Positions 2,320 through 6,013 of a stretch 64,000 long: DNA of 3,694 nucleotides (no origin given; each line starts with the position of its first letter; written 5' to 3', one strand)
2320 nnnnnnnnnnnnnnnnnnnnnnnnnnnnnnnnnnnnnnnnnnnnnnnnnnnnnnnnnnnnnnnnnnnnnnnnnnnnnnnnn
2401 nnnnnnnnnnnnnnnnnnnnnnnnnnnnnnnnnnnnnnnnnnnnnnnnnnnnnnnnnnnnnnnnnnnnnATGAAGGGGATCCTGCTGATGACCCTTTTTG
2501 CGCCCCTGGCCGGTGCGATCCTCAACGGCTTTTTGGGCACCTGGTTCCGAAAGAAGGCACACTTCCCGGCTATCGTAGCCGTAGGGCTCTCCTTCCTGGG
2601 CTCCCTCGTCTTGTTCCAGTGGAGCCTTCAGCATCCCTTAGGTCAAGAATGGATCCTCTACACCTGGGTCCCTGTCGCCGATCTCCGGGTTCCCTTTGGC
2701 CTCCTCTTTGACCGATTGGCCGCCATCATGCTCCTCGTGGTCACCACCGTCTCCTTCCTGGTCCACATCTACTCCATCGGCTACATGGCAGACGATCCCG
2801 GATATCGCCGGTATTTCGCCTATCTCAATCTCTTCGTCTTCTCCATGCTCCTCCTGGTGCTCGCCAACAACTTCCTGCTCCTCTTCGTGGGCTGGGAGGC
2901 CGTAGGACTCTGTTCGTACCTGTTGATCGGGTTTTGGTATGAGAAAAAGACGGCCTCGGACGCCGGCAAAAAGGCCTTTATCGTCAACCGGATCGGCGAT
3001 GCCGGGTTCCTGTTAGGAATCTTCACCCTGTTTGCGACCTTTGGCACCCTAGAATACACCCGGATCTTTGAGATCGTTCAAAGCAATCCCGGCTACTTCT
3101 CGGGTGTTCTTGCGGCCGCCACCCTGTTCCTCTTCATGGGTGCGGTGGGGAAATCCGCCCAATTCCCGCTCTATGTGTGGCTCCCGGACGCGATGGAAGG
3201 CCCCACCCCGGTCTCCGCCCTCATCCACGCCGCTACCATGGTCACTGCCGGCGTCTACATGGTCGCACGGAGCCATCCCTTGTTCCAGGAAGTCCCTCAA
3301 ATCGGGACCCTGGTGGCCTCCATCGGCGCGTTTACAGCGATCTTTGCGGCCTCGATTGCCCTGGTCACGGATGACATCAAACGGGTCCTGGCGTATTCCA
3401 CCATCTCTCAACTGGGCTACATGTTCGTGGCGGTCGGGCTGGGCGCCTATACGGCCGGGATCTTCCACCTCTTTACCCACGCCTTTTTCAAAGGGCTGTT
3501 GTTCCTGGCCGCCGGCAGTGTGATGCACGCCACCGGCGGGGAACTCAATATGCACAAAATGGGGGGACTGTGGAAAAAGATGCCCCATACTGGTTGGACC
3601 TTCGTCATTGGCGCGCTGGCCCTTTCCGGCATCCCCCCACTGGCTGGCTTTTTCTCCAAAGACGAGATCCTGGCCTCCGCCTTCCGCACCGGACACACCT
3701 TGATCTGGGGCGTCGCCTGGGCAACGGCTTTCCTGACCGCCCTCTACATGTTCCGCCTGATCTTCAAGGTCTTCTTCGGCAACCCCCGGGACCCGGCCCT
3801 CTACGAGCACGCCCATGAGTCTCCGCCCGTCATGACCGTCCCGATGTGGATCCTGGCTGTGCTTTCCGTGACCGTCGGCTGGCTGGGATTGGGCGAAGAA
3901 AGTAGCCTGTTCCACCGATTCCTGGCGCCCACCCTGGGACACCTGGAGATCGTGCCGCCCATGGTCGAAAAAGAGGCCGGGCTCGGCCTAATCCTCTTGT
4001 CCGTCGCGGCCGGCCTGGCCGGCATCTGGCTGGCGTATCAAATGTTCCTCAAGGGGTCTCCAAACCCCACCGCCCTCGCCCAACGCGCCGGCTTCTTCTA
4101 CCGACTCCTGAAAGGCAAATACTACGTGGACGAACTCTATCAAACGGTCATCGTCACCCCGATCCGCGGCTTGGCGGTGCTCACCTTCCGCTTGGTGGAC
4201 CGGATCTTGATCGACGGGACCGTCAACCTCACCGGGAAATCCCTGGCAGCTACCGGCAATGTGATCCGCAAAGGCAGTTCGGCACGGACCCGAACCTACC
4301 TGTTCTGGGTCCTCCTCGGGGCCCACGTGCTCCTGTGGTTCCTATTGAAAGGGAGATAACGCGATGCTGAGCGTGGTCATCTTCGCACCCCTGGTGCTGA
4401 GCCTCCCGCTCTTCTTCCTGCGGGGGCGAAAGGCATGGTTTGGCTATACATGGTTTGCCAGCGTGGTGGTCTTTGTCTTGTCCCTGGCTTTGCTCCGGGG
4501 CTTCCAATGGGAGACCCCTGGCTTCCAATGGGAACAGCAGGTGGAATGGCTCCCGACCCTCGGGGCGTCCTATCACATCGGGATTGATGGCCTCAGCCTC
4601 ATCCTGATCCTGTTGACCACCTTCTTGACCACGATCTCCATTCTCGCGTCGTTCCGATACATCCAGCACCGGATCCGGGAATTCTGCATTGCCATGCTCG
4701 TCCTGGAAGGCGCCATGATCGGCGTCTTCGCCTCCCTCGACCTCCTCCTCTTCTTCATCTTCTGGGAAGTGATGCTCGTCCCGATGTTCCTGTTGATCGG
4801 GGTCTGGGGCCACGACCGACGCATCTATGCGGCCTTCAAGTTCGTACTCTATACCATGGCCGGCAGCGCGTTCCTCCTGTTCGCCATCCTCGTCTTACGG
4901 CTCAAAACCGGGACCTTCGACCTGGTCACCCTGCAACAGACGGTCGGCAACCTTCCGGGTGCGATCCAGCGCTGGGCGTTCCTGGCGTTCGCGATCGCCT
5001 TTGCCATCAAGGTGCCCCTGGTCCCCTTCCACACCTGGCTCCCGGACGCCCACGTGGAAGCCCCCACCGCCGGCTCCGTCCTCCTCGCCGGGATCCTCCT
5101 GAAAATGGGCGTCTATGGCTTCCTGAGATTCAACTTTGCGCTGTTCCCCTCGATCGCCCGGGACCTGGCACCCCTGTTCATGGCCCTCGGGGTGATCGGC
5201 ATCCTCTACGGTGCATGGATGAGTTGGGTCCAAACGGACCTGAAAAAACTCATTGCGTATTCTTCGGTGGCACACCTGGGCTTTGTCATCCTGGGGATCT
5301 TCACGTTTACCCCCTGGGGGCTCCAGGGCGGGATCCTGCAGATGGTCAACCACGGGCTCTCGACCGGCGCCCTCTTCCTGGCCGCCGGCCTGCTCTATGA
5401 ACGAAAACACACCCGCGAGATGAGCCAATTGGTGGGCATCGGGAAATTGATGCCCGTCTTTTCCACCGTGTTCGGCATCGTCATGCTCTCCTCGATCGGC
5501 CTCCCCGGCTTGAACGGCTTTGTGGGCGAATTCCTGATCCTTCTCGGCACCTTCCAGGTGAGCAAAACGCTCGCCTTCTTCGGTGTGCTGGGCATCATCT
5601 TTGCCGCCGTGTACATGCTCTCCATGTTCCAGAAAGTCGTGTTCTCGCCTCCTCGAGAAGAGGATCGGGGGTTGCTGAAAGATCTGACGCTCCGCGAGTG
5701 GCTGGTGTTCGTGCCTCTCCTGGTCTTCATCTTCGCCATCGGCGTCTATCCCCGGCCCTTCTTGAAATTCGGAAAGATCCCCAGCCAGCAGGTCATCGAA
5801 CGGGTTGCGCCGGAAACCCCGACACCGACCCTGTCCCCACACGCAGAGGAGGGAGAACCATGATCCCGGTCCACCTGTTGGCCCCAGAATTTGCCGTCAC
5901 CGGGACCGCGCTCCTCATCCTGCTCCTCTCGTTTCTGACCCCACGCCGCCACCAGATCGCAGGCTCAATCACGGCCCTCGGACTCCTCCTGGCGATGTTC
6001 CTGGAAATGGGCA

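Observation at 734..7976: Complex I membrane-arm operon nuoH-J-K-L-M-N without nuoI, ending in a translationally coupled PyrK-like flavoprotein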

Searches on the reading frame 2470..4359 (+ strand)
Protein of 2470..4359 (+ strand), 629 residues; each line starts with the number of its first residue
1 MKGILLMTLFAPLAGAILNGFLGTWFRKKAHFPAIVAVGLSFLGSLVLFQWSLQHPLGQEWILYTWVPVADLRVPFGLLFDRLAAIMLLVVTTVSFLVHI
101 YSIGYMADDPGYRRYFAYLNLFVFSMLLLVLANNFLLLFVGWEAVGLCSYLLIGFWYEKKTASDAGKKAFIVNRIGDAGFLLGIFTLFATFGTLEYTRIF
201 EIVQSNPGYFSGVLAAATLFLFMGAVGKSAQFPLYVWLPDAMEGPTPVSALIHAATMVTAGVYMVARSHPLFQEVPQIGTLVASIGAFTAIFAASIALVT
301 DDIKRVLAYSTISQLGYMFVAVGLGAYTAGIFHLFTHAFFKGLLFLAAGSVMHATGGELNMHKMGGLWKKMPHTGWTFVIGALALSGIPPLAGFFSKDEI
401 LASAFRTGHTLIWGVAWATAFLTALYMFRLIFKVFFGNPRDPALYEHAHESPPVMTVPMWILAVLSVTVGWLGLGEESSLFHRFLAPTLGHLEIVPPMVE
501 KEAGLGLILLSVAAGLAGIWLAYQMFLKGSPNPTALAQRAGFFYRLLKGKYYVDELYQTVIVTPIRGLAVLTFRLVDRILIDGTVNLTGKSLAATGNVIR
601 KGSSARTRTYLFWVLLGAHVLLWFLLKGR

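Call 3: search_protein_families(library=pfam, proteins=[window:2470-4359:+])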
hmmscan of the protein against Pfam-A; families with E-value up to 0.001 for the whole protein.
window:2470-4359:+ (629 aa): 4 families
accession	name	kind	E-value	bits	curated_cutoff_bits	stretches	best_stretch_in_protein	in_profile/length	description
PF00361.26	Proton_antipo_M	-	2.1e-86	290.2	21.5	1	132-423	1-294/294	NADH:quinone oxidoreductase/Mrp antiporter, TM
PF00662.26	Proton_antipo_N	-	7.9e-24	83.7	24.5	1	66-116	1-51/51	NADH-Ubiquinone oxidoreductase (complex I), chain 5 N-terminus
PF06455.17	NADH5_C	-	0.00011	22.3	28.2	1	426-543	1-108/181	NADH dehydrogenase subunit 5 C-terminus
PF01010.25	Proton_antipo_C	-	0.00021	21.4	26.8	0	445-572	90-239/243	NADH-dehyrogenase subunit F, TMs, (complex I) C-terminus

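Call 4: search_protein_families(library=ncbifam, proteins=[window:2470-4359:+])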
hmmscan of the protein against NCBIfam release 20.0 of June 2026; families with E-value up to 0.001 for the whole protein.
window:2470-4359:+ (629 aa): 73 families (the best 25 are shown)
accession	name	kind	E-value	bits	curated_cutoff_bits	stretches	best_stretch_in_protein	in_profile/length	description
NF005141.0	PRK06590.1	equivalog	5.4e-229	762.2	556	1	4-626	4-610/615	NADH-quinone oxidoreductase subunit L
TIGR01974.1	NDH_I_L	subfamily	2.7e-224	746.8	407.5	1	4-625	2-629/630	NADH-quinone oxidoreductase subunit L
NF005626.0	PRK07376.1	equivalog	2.3e-172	574.7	963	2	27-440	37-459/675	NAD(P)H-quinone oxidoreductase subunit 5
NF040617.1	F420_dehyd_FpoL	exception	3.4e-139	465.6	1050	1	12-622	14-659/669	F420H2 dehydrogenase subunit FpoL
NF005633.0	PRK07390.1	subfamily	5.1e-99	332.5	676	1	31-626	40-607/613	NAD(P)H-quinone oxidoreductase subunit F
NF009288.0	PRK12648.1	equivalog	5.2e-96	322.7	1104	1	5-562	3-557/954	monovalent cation/H+ antiporter subunit A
NF005097.0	PRK06525.1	equivalog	1.9e-95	320.4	430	1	4-472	4-474/480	hydrogenase 4 subunit D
TIGR01960.1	ndhF3_CO2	subfamily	1.4e-94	317.8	588.7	1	34-624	43-605/606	NAD(P)H dehydrogenase, subunit NdhF3 family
NF009287.0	PRK12647.1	equivalog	2.6e-93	314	937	1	5-521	3-514/773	putative monovalent cation/H+ antiporter subunit A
TIGR00940.1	2a6301s01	subfamily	2.1e-88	297.6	920.45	1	65-472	60-488/793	monovalent cation:proton antiporter subunit A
NF009285.0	PRK12645.1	equivalog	5e-88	296.3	1028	1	5-471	4-491/804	Na+/H+ antiporter subunit A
NF009289.0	PRK12649.1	equivalog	2.5e-82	277.5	1117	1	6-470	8-482/789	putative monovalent cation/H+ antiporter subunit A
NF009284.0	PRK12644.1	equivalog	4.7e-82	276.5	962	1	7-473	3-471/975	Na+/H+ antiporter subunit A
NF009290.0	PRK12650.1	equivalog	2.5e-79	267.3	980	1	6-471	4-470/966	DUF4040 family protein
NF005086.0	PRK06521.1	equivalog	3.4e-70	237.3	667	1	9-472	8-491/669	hydrogenase 4 subunit B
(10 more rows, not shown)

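Call 16: find_related_loci(query=window:2470-4356:+, collection=genome_contigs, flank=10000)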
Query window:2470-4356:+ (629 aa) in genome_contigs; peptide patterns used: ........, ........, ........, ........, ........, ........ (x = any residue, [..] = any of these).
600 stretches matched a pattern (row limit reached: there are more); 599 encode a relative of the query (tblastn E <= 1e-3); the best 80 are kept; 80 distinct loci.
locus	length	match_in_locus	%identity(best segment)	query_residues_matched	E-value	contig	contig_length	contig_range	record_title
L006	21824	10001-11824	58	12-622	0e+0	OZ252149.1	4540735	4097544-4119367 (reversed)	MAG: Candidatus Latescibacterota bacterium isolate 5250bc21-db7e-4a39-8016-0dfc5ffc07cb genome assembly, chromosome: 1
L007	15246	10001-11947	53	1-627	0e+0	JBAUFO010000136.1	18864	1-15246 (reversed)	MAG: Candidatus Zixiibacteriota bacterium isolate MFD13088_ilm_asm_bin32 k127_125081, whole genome shotgun sequence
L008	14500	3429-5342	53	1-626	0e+0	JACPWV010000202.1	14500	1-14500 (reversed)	MAG: Chloroflexi bacterium isolate NC_groundwater_820_Pr1_B-0.1um_63_8 Montesol18_Bp1_scaffold_1868660, whole genome sho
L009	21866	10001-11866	53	2-626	0e+0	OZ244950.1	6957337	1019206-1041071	MAG: Candidatus Poribacteria bacterium isolate 1741874c-865a-47cd-958f-7fa2b3d0eca7 genome assembly, chromosome: 1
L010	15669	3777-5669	51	12-626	0e+0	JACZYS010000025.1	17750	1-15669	MAG: Candidatus Zixiibacteriota bacterium isolate B27T1B8 B27T1B8_NODE5490, whole genome shotgun sequence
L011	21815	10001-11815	53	12-617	0e+0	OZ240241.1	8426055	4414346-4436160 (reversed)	MAG: Candidatus Latescibacterota bacterium isolate 5029ecf2-d60f-4a19-a35b-269815a0a5cf genome assembly, chromosome: 1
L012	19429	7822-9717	52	1-629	0e+0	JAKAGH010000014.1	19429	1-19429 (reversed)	MAG: Deltaproteobacteria bacterium isolate WY2.bin14 NODE_3853_length_19429_cov_1.810693, whole genome shotgun sequence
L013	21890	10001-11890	53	12-629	0e+0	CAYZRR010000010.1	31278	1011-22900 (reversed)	MAG TPA_asm: uncultured Thermodesulfobacteriota bacterium isolate binchicken_co25_115 genome assembly, contig: k141_6913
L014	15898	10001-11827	51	10-622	0e+0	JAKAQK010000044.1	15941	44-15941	MAG: bacterium isolate YF2.bin53 NODE_3584_length_15941_cov_2.997471, whole genome shotgun sequence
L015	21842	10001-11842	53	3-617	0e+0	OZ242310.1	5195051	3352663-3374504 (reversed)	MAG: Candidatus Poribacteria bacterium isolate 20da2b61-0884-4a9e-940d-2acfcc06f24a genome assembly, chromosome: 1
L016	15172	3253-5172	54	1-627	0e+0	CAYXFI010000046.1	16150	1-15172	MAG TPA_asm: uncultured Cytophagia bacterium isolate SRP338002_co1_109 genome assembly, contig: NODE_3388_length_16150_c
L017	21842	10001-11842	51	2-617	0e+0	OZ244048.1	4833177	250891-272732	MAG: Candidatus Poribacteria bacterium isolate d0822ab9-b4e2-4c08-ac22-a2a69ee7900f genome assembly, chromosome: 1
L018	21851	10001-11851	53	4-617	0e+0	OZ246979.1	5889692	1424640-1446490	MAG: Candidatus Poribacteria bacterium isolate b1f05427-043e-45ba-8b49-4d0e3d1ba290 genome assembly, chromosome: 1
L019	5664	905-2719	53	27-626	0e+0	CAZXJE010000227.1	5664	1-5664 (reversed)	MAG TPA_asm: uncultured Eubacteriales bacterium isolate SRP068000_co2_124 genome assembly, contig: NODE_20936_length_566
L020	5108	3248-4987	55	18-588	0e+0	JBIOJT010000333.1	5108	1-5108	MAG: Candidatus Methylomirabilales bacterium isolate GcC5-40 k141_620285_length_5108_cov_20.0000, whole genome shotgun s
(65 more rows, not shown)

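Call 21: search_protein_families(library=pfam, proteins=[L006:3068-3433:+, L006:3414-5204:+, L006:5201-5686:+, L006:5920-7224:+, L006:7241-7831:+, L006:8859-9605:+, L006:13957-15585:+, L006:17351-17800:+, L006:17671-18639:+, L012:6509-6940:+], max_evalue=0.00001)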
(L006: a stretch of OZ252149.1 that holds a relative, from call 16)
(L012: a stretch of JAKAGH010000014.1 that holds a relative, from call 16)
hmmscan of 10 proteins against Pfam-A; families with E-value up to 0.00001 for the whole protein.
L006:3068-3433:+ (121 aa): 1 family
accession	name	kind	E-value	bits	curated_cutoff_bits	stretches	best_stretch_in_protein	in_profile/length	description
PF00507.24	Oxidored_q4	-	1.1e-37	128.6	23.3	1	20-120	2-99/99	NADH-ubiquinone/plastoquinone oxidoreductase, chain 3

L006:3414-5204:+ (596 aa): 2 families
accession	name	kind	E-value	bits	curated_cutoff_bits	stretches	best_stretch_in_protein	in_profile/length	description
PF00346.24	Complex1_49kDa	-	1.2e-119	398.8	24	1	324-596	1-271/271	Respiratory-chain NADH dehydrogenase, 49 Kd subunit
PF00329.25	Complex1_30kDa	-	1.8e-46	158.2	22.5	1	48-171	2-123/124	Respiratory-chain NADH dehydrogenase, 30 Kd subunit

L006:5201-5686:+ (161 aa): 1 family
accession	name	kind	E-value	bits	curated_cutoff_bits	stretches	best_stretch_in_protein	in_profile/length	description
PF01257.25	2Fe-2S_thioredx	-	3.6e-53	179.8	24.8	1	17-160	2-144/145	Thioredoxin-like [2Fe-2S] ferredoxin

L006:5920-7224:+ (434 aa): 4 families
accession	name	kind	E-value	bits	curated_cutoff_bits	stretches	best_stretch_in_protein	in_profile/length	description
PF01512.22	Complex1_51K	-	1.9e-41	141.9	31.2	1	49-220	1-149/150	Nuo51 FMN-binding domain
PF10589.14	NADH_4Fe-4S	-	9.4e-26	90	23.5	1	335-425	1-85/85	NADH-ubiquinone oxidoreductase-F iron-sulfur binding region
PF10531.15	SLBB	-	1.6e-11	44.3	27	1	243-291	1-52/55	SLBB domain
PF22461.2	SLBB_2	-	2.6e-11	43.9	27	1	244-324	3-77/79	SLBB domain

L006:7241-7831:+ (196 aa): 4 families
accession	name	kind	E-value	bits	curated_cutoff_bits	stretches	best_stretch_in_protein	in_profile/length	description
PF13419.12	HAD_2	-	4.2e-19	69.8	23.8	1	57-156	81-177/178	Haloacid dehalogenase-like hydrolase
PF00702.32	Hydrolase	-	4.3e-18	66.8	26.4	1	58-149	101-189/191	haloacid dehalogenase-like hydrolase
PF13242.12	Hydrolase_like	-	9.3e-16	58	22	1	113-183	4-74/75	HAD-hyrolase-like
PF09419.16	PGP_phosphatase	-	1.3e-07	31.8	20.4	1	25-153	39-159/168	Mitochondrial PGP phosphatase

L006:8859-9605:+ (248 aa): 1 family
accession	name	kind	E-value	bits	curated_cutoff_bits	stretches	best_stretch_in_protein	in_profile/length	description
PF00499.25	Oxidored_q3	-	1.3e-42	145.4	33.2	2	16-133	1-123/146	NADH-ubiquinone/plastoquinone oxidoreductase chain 6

L006:13957-15585:+ (542 aa): 2 families
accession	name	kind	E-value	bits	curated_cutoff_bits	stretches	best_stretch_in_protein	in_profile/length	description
PF16980.11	CitMHS_2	-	2e-187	623.8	25.7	1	98-542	3-448/448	Putative citrate transport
PF03600.22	CitMHS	-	3.6e-12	46.5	31.9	1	195-457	81-315/336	Citrate transporter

L006:17351-17800:+ (149 aa): 2 families
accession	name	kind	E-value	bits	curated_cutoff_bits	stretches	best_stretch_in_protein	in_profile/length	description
PF12966.13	AtpR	-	4.6e-07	30.6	26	1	49-125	4-78/86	N-ATPase, AtpR subunit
PF03899.21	ATP-synt_I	-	4.8e-07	30.6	25.1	1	28-118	5-98/99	ATP synthase I chain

L006:17671-18639:+ (322 aa): 1 family
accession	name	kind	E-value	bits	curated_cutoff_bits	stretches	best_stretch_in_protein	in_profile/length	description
PF00119.25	ATP-synt_A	-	1.6e-51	175.7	33.9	1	114-311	8-216/217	ATP synthase A chain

L012:6509-6940:+ (143 aa): 10 families
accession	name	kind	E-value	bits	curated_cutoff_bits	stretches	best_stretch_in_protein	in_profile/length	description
PF00037.32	Fer4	-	3e-14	52.6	21.1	1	86-108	2-24/24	4Fe-4S binding domain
PF12838.12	Fer4_7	-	9.5e-12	45.6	27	1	51-106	1-52/52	4Fe-4S dicluster domain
PF13484.11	Fer4_16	-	6e-11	43.4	30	0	91-116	1-25/66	4Fe-4S double cluster binding domain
PF13237.11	Fer4_10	-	1.1e-10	41.7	25.5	1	50-103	7-53/53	4Fe-4S dicluster domain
PF13187.11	Fer4_9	-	1.4e-09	38.3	27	1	51-107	1-52/52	4Fe-4S dicluster domain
PF12837.12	Fer4_6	-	3e-08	33.6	25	0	85-107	2-24/24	4Fe-4S binding domain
PF14697.11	Fer4_21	-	3.8e-08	33.8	35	1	51-109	7-59/59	4Fe-4S dicluster domain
PF12797.12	Fer4_2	-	6.8e-08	32.4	24.5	0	85-103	3-21/22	4Fe-4S binding domain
PF13183.11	Fer4_8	-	2.5e-07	31.6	27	0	50-105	3-67/68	4Fe-4S dicluster domain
PF12798.12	Fer4_3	-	6e-06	27.1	27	0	92-106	1-15/15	4Fe-4S binding domain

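Call 22: search_protein_families(library=pfam, proteins=[L012:76-591:+, L012:588-1043:+, L012:1053-2252:+, L012:2363-2764:+, L012:2863-5466:+], max_evalue=0.0001)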
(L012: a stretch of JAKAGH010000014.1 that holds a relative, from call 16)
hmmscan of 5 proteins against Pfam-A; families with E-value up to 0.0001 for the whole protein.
L012:76-591:+ (171 aa): 1 family
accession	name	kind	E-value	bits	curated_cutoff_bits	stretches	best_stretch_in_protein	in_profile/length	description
PF01058.29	Oxidored_q6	-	1.1e-30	106.4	27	1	37-146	1-128/128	NADH ubiquinone oxidoreductase, 20 Kd subunit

L012:588-1043:+ (151 aa): 1 family
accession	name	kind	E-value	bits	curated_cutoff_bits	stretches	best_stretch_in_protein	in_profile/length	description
PF00329.25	Complex1_30kDa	-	1.5e-47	161.7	22.5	1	28-150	1-122/124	Respiratory-chain NADH dehydrogenase, 30 Kd subunit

L012:1053-2252:+ (399 aa): 1 family
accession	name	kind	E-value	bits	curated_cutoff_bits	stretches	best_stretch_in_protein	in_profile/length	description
PF00346.24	Complex1_49kDa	-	3.1e-115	384.3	24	1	126-399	1-271/271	Respiratory-chain NADH dehydrogenase, 49 Kd subunit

L012:2363-2764:+ (133 aa): 0 families

L012:2863-5466:+ (867 aa): 12 families
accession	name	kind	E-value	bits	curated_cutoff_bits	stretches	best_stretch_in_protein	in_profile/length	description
PF00384.28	Molybdopterin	-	2.7e-40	138.9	24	1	267-705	1-351/353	Molybdopterin oxidoreductase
PF13510.11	Fer2_4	-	1.1e-21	77.1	22.8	1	1-77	3-81/82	2Fe-2S iron-sulfur cluster binding domain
PF01568.27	Molydop_binding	-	2.6e-14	53.6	26.8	1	766-848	1-87/110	Molydopterin dinucleotide binding domain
PF10588.14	NADH-G_4Fe-4S_3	-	2.8e-13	49.6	27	1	84-121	1-38/40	NADH-ubiquinone oxidoreductase-G iron-sulfur binding region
PF22117.2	Fer4_Nqo3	-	1.8e-10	41.3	27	1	139-201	3-66/67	NADH-quinone oxidoreductase subunit 3, ferredoxin-like domain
PF04879.21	Molybdop_Fe4S4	-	4.1e-08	33.5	22.7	1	217-259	3-50/55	Molybdopterin oxidoreductase Fe4S4 domain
PF13237.11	Fer4_10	-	1.1e-07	32.1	25.5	0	185-231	8-50/53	4Fe-4S dicluster domain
PF00111.32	Fer2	-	2.2e-07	31.1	21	1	6-56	3-51/77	2Fe-2S iron-sulfur cluster binding domain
PF14697.11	Fer4_21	-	4e-07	30.5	35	1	144-200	5-55/59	4Fe-4S dicluster domain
PF13187.11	Fer4_9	-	3.2e-05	24.3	27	0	186-230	2-44/52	4Fe-4S dicluster domain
PF12838.12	Fer4_7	-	5.2e-05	24.1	27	1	146-200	1-52/52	4Fe-4S dicluster domain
PF00037.32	Fer4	-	8.8e-05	22.6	21.1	0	185-201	7-23/24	4Fe-4S binding domain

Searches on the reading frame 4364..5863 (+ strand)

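Call 3: search_protein_families(library=pfam, proteins=[window:4364-5863:+])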
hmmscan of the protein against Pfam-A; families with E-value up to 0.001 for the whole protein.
window:4364-5863:+ (499 aa): 2 families
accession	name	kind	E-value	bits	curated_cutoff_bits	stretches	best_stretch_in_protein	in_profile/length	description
PF00361.26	Proton_antipo_M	-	7.4e-80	268.7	21.5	1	124-410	1-290/294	NADH:quinone oxidoreductase/Mrp antiporter, TM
PF01059.23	Oxidored_q5_N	-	6.5e-06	26.7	22.7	1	6-118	4-107/110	NADH-ubiquinone oxidoreductase chain 4, amino terminus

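Call 4: search_protein_families(library=ncbifam, proteins=[window:4364-5863:+])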
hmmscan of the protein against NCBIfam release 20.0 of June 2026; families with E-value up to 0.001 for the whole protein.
window:4364-5863:+ (499 aa): 74 families (the best 25 are shown)
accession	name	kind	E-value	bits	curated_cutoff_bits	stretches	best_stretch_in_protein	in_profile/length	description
TIGR01972.1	NDH_I_M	subfamily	5.3e-173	576.2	263.8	1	2-479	1-484/486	NADH-quinone oxidoreductase subunit M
NF004499.0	PRK05846.1-3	equivalog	4.7e-162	540.2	585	1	1-481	6-488/502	NADH-quinone oxidoreductase subunit M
NF004505.0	PRK05846.2-5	equivalog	6.4e-144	480.5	700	1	1-481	4-485/508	NADH-quinone oxidoreductase subunit M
NF004500.0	PRK05846.1-4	equivalog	3.4e-143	478.1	550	1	1-497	6-522/525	NADH-quinone oxidoreductase subunit M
NF004501.0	PRK05846.1-5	subfamily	4.8e-141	470.9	598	1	1-482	6-488/492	NADH-quinone oxidoreductase subunit M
NF004506.0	PRK05846.2-6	equivalog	7.1e-128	428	789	1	2-469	7-481/493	NADH-quinone oxidoreductase subunit M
NF009212.0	PRK12561.1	subfamily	4.5e-122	408.4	645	1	2-480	9-498/531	NAD(P)H-quinone oxidoreductase subunit 4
NF004498.0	PRK05846.1-1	equivalog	4.3e-120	401.9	614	1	38-471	41-490/509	NADH-quinone oxidoreductase subunit M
NF004504.0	PRK05846.2-3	equivalog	7.4e-113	378.2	785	1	31-476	47-492/499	NADH-quinone oxidoreductase subunit M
NF002713.0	PRK02546.1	subfamily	1.5e-111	373.5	827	1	2-480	11-501/533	NAD(P)H-quinone oxidoreductase subunit 4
NF005060.0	PRK06473.1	equivalog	1.4e-99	334.1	747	1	1-470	1-474/500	NADH-quinone oxidoreductase subunit M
NF004502.0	PRK05846.2-1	equivalog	9.1e-92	308.4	791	1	69-463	85-483/500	NADH-quinone oxidoreductase subunit M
NF005611.0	PRK07363.1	equivalog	4.8e-90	302.5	764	1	1-483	1-487/501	NADH-quinone oxidoreductase subunit M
NF004503.0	PRK05846.2-2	subfamily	1.5e-69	235.5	720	1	4-468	5-480/490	NADH-quinone oxidoreductase subunit M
NF006419.0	PRK08668.1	equivalog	9.6e-55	186.5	617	1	2-480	4-485/613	NADH dehydrogenase subunit M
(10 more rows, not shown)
